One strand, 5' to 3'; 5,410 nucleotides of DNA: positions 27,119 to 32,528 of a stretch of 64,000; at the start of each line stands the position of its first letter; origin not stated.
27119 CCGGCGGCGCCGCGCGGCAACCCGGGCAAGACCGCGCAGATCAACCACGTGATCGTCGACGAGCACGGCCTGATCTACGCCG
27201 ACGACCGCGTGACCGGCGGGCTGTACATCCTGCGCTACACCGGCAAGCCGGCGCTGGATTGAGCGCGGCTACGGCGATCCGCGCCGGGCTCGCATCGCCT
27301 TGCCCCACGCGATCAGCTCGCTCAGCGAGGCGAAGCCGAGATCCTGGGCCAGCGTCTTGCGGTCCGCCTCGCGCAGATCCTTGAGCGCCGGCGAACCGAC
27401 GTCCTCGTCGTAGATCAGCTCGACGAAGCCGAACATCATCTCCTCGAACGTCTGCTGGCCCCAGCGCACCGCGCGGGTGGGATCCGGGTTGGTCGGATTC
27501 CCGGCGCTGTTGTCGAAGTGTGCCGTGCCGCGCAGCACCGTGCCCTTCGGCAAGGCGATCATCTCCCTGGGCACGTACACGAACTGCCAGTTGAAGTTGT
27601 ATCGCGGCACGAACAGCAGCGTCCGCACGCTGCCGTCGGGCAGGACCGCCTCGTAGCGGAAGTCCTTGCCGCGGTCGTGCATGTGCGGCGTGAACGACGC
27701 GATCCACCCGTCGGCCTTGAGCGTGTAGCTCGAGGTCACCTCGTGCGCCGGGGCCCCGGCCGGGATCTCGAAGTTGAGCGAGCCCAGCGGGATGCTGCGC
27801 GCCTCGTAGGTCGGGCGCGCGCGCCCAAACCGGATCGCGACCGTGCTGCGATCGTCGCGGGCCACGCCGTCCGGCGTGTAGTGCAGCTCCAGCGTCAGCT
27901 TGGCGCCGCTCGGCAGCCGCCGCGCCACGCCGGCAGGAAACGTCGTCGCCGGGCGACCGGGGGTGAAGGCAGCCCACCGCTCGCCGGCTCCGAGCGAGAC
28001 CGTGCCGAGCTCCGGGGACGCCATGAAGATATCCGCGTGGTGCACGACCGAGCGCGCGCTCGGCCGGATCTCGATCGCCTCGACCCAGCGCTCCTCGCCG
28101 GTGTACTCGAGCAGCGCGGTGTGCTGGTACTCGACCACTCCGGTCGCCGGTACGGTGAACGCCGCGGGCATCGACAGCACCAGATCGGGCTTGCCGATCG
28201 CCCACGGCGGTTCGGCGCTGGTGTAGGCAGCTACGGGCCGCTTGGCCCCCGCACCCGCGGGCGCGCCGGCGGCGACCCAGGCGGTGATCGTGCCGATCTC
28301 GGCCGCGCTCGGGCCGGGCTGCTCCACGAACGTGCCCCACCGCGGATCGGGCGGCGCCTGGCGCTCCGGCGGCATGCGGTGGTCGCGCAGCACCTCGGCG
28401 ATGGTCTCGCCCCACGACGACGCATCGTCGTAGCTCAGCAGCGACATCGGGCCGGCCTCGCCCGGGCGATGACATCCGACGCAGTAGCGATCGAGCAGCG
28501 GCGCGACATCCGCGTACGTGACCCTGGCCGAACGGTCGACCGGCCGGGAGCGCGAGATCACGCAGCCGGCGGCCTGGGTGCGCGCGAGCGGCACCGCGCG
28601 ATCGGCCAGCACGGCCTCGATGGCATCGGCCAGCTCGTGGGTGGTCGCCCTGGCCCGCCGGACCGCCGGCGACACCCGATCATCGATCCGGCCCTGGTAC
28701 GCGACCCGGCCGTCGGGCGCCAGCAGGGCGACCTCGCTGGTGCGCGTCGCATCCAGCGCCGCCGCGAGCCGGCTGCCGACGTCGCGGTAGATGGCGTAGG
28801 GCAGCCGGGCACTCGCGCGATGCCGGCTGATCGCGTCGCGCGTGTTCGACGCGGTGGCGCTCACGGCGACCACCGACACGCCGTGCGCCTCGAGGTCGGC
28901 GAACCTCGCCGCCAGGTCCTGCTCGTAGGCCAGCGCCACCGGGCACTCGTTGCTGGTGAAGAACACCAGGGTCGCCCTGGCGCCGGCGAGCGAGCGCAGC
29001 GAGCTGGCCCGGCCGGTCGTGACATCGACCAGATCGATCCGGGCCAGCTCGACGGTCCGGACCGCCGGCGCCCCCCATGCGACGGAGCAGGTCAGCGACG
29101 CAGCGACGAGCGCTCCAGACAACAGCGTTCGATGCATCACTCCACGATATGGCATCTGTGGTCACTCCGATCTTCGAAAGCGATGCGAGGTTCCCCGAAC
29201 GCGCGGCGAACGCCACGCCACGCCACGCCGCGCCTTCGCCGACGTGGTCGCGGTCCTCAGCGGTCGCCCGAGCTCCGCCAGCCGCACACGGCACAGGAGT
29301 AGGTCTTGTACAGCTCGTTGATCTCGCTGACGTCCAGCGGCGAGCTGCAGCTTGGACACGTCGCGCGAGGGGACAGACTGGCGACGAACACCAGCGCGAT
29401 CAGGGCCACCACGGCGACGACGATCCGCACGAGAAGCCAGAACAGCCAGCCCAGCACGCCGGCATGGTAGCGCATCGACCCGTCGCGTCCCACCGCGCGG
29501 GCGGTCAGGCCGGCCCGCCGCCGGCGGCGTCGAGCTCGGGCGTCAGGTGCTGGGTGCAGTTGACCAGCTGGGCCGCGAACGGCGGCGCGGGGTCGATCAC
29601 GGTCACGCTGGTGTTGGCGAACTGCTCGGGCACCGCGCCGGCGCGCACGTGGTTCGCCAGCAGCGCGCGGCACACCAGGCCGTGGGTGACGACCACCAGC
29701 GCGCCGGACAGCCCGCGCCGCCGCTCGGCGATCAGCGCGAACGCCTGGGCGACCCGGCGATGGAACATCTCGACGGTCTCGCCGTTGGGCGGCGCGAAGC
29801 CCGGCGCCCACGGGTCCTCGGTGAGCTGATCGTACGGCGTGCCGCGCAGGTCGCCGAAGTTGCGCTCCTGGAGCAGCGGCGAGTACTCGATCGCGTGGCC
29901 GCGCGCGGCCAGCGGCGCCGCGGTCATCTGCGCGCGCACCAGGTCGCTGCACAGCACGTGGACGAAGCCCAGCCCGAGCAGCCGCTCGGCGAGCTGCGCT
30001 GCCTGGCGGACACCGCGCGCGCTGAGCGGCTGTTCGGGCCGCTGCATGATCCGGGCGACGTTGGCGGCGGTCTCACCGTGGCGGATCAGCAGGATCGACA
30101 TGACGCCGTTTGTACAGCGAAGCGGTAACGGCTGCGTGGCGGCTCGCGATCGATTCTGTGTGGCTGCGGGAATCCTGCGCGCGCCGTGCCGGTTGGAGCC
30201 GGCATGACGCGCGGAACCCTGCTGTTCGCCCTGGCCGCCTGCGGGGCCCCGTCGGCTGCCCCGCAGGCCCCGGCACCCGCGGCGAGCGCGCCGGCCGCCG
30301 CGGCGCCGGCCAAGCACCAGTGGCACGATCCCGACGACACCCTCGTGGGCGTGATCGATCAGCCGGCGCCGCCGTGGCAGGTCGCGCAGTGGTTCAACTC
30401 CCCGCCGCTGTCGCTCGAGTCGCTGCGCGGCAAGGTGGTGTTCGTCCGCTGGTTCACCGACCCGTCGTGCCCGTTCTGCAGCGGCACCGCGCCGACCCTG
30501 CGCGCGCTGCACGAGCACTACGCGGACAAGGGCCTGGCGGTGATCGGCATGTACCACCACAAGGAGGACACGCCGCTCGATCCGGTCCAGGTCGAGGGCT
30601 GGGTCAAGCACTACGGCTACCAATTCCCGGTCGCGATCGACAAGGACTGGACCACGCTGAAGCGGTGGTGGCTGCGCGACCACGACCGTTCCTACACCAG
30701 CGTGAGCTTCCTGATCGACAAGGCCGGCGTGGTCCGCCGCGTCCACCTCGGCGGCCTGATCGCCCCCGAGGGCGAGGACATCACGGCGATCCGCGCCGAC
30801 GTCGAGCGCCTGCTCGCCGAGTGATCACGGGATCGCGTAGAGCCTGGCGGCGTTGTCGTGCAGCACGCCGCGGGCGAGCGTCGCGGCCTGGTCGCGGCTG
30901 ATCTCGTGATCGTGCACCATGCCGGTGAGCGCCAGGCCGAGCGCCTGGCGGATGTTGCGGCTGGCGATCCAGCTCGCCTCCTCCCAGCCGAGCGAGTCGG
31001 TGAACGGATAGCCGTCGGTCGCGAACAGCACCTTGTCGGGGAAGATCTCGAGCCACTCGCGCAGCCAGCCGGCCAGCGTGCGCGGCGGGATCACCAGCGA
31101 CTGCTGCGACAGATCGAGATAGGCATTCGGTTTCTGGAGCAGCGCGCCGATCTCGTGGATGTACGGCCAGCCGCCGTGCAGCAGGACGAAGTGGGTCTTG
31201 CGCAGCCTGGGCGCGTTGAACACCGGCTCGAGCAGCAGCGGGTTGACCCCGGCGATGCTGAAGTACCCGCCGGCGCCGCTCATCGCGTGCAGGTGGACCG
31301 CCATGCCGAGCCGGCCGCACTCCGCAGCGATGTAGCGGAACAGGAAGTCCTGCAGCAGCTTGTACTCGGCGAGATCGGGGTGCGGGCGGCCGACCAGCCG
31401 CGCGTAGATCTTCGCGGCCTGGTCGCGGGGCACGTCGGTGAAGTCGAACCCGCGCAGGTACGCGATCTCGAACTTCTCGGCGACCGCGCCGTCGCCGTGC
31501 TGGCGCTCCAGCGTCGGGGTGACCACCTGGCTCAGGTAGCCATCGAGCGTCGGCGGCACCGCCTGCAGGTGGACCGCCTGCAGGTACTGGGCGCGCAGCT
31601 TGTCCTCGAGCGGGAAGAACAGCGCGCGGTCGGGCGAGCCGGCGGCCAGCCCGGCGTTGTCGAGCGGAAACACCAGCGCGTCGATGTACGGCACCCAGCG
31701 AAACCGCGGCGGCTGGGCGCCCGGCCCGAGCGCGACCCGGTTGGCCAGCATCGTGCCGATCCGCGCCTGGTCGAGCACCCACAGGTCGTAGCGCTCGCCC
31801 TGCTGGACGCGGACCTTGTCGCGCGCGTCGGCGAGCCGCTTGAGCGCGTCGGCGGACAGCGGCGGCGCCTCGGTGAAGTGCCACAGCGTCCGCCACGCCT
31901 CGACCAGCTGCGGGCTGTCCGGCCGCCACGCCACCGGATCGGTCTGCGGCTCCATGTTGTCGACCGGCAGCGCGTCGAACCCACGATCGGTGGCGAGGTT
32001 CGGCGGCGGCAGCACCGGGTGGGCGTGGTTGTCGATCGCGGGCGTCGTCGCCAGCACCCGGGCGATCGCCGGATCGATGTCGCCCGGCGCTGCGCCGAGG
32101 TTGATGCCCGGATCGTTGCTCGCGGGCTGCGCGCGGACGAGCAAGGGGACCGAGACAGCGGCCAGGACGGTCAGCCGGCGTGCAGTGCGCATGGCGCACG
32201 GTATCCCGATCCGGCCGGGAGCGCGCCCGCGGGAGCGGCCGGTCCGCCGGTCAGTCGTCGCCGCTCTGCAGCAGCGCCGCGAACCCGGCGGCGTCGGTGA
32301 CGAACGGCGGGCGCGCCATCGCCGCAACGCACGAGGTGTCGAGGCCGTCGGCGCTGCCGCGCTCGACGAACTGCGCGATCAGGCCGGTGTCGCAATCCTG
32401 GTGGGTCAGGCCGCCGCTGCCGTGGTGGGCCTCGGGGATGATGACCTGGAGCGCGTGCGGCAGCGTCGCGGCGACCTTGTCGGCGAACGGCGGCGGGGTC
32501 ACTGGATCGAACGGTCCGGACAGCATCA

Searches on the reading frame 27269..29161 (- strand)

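Call 68: search_protein_families(library=pfam, proteins=[window:27269-29161:-], max_evalue=0.0001)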
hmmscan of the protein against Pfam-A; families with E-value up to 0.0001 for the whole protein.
window:27269-29161:- (630 aa): 2 families
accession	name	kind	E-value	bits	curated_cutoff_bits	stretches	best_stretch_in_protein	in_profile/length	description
PF00578.27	AhpC-TSA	-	1.3e-08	35.3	26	1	49-146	14-114/124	AhpC/TSA family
PF08534.16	Redoxin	-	7.2e-08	32.8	26.6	1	48-162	16-137/148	Redoxin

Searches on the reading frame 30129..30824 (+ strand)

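Call 68: search_protein_families(library=pfam, proteins=[window:30129-30824:+], max_evalue=0.0001)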
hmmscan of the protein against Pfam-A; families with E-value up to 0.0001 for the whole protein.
window:30129-30824:+ (231 aa): 2 families
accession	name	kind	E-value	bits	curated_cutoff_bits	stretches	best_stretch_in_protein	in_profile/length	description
PF00578.27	AhpC-TSA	-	2.2e-14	53.9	26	1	77-204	2-123/124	AhpC/TSA family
PF08534.16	Redoxin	-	3.2e-11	43.7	26.6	1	93-211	20-137/148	Redoxin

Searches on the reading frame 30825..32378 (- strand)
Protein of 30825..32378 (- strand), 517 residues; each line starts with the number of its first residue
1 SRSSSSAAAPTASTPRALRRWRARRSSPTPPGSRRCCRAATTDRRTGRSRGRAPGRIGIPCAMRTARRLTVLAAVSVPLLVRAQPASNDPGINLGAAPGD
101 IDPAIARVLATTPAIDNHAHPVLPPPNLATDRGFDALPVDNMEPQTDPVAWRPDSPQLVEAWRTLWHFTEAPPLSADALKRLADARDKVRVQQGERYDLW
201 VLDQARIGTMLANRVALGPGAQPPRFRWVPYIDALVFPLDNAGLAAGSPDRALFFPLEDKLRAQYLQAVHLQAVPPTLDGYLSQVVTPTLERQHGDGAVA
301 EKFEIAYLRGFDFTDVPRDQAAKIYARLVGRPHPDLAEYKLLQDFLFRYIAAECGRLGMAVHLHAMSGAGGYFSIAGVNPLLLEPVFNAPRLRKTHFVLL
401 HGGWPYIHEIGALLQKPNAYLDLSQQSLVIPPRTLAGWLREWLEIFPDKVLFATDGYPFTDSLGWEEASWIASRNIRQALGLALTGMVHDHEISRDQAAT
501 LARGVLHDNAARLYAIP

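Call 68: search_protein_families(library=pfam, proteins=[window:30825-32378:-], max_evalue=0.0001)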
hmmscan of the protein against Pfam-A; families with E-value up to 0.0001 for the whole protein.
window:30825-32378:- (517 aa): 1 family
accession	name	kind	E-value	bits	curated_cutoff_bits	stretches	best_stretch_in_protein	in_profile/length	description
PF04909.20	Amidohydro_2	-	6e-15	56.2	26.4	1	306-515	76-288/289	Amidohydrolase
